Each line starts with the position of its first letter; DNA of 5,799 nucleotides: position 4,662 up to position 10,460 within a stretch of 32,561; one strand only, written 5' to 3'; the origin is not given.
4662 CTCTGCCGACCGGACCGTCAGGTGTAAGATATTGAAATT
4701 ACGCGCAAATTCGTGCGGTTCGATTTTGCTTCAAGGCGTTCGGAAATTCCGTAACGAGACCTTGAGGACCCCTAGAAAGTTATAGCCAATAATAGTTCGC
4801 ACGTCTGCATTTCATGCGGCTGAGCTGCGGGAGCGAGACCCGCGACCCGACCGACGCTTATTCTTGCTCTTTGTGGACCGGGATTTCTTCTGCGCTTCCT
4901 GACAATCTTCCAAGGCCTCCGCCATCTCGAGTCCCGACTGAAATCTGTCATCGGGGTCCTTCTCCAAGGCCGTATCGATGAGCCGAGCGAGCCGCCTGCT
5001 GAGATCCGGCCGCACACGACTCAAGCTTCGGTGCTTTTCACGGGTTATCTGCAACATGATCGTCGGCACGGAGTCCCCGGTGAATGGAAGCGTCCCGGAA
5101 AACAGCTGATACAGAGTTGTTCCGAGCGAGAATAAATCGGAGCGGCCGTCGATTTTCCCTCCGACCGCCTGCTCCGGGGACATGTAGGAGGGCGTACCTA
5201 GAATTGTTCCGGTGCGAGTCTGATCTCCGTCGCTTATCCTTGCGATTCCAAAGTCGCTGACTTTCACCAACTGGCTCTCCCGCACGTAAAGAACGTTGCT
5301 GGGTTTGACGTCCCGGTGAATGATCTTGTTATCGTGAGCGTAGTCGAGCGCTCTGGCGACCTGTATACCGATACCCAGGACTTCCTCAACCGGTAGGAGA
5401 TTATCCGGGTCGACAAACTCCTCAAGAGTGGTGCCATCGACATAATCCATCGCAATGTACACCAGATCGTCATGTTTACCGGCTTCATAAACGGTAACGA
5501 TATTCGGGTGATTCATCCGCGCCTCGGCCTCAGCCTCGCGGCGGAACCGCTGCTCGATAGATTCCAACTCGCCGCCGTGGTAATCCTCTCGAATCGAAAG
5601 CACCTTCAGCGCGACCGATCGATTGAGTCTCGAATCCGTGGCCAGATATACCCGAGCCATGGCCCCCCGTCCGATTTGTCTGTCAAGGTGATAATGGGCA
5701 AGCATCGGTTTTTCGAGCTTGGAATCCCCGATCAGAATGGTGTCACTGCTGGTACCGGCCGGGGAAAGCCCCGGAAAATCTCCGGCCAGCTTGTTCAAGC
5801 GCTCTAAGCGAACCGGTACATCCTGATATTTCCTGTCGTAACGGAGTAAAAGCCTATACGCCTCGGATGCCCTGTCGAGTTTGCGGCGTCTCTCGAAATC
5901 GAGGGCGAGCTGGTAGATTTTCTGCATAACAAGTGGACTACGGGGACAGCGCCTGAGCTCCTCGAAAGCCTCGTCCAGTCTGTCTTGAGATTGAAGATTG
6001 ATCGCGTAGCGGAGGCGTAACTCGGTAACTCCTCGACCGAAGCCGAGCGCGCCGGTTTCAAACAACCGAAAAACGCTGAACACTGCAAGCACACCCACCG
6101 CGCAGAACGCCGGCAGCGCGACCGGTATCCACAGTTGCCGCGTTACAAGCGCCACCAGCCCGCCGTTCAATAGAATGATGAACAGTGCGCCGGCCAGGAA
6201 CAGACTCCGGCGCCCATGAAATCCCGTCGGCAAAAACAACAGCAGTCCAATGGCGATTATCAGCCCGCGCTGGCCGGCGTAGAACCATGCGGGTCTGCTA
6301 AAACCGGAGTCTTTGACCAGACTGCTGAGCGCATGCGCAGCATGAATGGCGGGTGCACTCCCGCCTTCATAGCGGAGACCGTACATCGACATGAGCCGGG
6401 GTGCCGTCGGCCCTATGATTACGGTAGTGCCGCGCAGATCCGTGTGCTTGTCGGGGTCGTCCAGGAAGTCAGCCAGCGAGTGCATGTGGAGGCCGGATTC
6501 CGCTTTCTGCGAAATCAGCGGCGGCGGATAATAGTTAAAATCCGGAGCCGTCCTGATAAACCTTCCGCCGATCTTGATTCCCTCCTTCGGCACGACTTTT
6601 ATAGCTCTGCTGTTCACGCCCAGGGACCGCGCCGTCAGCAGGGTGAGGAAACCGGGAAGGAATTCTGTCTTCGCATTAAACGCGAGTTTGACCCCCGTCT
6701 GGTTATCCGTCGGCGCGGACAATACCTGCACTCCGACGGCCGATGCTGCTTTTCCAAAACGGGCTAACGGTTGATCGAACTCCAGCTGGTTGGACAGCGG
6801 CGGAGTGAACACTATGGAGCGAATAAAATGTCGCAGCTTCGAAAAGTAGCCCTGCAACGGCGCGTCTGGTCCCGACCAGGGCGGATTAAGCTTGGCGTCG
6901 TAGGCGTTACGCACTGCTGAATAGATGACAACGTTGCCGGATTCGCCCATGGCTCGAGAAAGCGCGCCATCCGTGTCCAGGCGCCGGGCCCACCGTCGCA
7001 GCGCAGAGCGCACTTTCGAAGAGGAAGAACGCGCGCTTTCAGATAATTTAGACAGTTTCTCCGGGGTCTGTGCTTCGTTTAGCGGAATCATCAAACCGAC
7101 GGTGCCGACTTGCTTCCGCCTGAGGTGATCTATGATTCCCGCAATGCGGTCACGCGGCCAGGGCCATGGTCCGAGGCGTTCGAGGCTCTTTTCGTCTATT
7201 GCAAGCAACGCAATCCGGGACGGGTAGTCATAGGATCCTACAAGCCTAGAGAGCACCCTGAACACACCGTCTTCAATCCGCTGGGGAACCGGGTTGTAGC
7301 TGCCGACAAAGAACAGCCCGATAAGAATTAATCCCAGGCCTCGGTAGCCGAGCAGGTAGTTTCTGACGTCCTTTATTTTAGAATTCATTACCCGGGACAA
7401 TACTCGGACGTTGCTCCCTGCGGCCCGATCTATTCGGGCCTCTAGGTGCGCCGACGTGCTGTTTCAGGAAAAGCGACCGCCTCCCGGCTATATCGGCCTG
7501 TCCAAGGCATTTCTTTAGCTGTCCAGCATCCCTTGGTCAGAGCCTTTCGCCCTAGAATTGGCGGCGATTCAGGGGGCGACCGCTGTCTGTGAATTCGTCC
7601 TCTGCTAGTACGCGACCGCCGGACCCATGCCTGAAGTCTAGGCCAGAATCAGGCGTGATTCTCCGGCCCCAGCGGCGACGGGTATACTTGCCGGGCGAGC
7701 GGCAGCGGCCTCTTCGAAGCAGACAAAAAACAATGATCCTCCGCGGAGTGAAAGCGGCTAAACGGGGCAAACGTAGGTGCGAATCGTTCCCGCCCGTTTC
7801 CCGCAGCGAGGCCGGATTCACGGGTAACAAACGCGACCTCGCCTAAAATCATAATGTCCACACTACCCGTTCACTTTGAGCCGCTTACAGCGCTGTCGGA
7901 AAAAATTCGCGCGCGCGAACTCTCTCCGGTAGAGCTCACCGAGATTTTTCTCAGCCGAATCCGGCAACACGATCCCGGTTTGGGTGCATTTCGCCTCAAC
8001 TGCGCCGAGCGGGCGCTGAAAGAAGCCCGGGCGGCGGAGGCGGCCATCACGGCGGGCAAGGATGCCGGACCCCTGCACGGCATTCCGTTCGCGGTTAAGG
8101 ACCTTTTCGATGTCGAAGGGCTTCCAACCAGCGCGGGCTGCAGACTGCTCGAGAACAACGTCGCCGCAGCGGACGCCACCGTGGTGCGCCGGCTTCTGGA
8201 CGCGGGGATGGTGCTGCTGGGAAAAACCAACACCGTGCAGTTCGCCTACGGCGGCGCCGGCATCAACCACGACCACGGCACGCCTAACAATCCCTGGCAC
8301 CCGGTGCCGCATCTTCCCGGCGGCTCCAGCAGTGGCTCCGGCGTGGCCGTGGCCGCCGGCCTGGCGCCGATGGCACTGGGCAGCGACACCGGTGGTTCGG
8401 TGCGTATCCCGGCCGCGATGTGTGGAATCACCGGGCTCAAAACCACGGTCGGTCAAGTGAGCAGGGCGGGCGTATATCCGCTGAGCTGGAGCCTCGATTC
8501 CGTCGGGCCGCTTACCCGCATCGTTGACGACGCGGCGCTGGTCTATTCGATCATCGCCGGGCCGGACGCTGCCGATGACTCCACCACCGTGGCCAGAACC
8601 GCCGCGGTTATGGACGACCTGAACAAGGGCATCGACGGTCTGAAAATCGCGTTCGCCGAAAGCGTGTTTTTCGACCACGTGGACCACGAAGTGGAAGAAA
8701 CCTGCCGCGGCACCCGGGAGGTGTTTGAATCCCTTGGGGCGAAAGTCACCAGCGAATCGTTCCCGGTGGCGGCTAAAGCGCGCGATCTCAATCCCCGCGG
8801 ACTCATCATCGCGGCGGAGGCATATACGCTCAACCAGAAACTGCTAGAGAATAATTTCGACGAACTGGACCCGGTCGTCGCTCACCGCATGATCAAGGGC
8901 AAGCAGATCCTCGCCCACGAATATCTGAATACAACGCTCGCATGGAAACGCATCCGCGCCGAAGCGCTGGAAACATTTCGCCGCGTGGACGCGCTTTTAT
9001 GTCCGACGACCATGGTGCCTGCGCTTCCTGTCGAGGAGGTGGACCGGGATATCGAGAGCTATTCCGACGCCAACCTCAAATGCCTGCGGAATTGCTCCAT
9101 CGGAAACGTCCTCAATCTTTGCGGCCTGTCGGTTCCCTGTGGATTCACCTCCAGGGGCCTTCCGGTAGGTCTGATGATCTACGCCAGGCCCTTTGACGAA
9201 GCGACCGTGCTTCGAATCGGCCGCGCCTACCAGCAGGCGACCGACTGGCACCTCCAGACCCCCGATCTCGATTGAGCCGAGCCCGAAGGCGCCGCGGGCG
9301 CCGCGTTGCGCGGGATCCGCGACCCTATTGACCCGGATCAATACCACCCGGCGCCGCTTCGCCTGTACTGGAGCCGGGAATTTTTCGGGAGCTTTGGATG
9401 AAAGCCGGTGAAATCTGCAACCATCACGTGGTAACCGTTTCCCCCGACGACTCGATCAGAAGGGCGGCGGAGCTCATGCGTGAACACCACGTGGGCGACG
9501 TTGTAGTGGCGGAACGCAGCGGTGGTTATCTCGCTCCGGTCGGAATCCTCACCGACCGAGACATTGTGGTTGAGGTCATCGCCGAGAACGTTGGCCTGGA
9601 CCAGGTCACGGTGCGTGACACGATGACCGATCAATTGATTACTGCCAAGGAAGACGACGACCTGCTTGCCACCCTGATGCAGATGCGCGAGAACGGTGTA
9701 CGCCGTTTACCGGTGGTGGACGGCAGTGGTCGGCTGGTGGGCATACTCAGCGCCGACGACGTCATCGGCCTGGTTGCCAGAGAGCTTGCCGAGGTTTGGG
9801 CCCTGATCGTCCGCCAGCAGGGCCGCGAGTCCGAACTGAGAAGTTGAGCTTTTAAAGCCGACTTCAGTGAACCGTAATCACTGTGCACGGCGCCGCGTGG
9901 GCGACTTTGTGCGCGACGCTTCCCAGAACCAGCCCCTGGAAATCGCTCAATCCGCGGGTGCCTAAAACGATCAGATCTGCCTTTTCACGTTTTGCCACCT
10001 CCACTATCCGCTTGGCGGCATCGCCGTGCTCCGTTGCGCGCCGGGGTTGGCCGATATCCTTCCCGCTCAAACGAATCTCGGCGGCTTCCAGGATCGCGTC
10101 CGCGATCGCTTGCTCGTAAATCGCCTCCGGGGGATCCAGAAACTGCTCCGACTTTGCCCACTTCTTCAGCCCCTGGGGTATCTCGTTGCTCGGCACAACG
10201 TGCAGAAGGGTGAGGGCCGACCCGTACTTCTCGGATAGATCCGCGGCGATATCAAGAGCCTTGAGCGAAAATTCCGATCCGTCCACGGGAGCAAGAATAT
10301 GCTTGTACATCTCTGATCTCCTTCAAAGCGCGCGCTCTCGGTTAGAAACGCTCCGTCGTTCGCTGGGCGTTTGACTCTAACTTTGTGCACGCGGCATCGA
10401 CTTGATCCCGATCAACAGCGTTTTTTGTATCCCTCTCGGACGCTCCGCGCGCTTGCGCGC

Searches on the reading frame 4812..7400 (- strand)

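Call 35: search_protein_families(library=pfam, proteins=[window:4812-7400:-])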
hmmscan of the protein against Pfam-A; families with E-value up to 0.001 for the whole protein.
window:4812-7400:- (862 aa): 3 families
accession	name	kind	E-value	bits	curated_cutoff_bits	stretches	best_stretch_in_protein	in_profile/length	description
PF00069.31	Pkinase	-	4.3e-52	177.6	31.7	1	570-821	1-253/263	Protein kinase domain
PF07714.23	PK_Tyr_Ser-Thr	-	6e-35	121.2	23.1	1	571-820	2-249/258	Protein tyrosine and serine/threonine kinase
PF05226.16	CHASE2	-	3.7e-21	76.3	26.3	1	26-387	6-251/257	CHASE2 domain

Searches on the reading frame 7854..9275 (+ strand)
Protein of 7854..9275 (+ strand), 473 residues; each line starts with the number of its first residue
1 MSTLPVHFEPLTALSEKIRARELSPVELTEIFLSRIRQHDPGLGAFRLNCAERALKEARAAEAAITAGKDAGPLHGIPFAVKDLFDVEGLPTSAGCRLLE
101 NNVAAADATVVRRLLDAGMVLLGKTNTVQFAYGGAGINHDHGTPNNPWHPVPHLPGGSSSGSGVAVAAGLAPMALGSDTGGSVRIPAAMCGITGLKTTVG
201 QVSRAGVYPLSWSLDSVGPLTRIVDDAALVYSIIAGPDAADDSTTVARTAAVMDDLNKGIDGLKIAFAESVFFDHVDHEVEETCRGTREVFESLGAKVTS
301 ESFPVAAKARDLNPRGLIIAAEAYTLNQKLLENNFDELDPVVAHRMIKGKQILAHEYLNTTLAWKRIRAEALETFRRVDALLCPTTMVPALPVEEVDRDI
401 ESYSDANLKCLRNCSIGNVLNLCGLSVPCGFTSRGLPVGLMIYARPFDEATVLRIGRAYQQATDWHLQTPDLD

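Call 35: search_protein_families(library=pfam, proteins=[window:7854-9275:+])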
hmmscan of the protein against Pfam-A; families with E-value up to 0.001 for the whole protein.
window:7854-9275:+ (473 aa): 1 family
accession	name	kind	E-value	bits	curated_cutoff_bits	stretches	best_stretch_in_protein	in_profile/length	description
PF01425.27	Amidase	-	1.5e-107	360.9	27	1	27-453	1-445/445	Amidase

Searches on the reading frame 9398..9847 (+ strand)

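Call 35: search_protein_families(library=pfam, proteins=[window:9398-9847:+])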
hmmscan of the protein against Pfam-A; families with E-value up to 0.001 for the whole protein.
window:9398-9847:+ (149 aa): 1 family
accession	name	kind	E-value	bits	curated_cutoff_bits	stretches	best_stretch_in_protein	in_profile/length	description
PF00571.33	CBS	-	1.3e-27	96.3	24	2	72-126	1-55/57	CBS domain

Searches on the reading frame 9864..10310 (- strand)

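Call 35: search_protein_families(library=pfam, proteins=[window:9864-10310:-])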
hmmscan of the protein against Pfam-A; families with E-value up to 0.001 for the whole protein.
window:9864-10310:- (148 aa): 1 family
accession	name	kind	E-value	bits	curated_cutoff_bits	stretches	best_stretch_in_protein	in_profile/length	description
PF00582.32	Usp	-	2.5e-34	119.3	24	1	1-148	1-141/141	Universal stress protein family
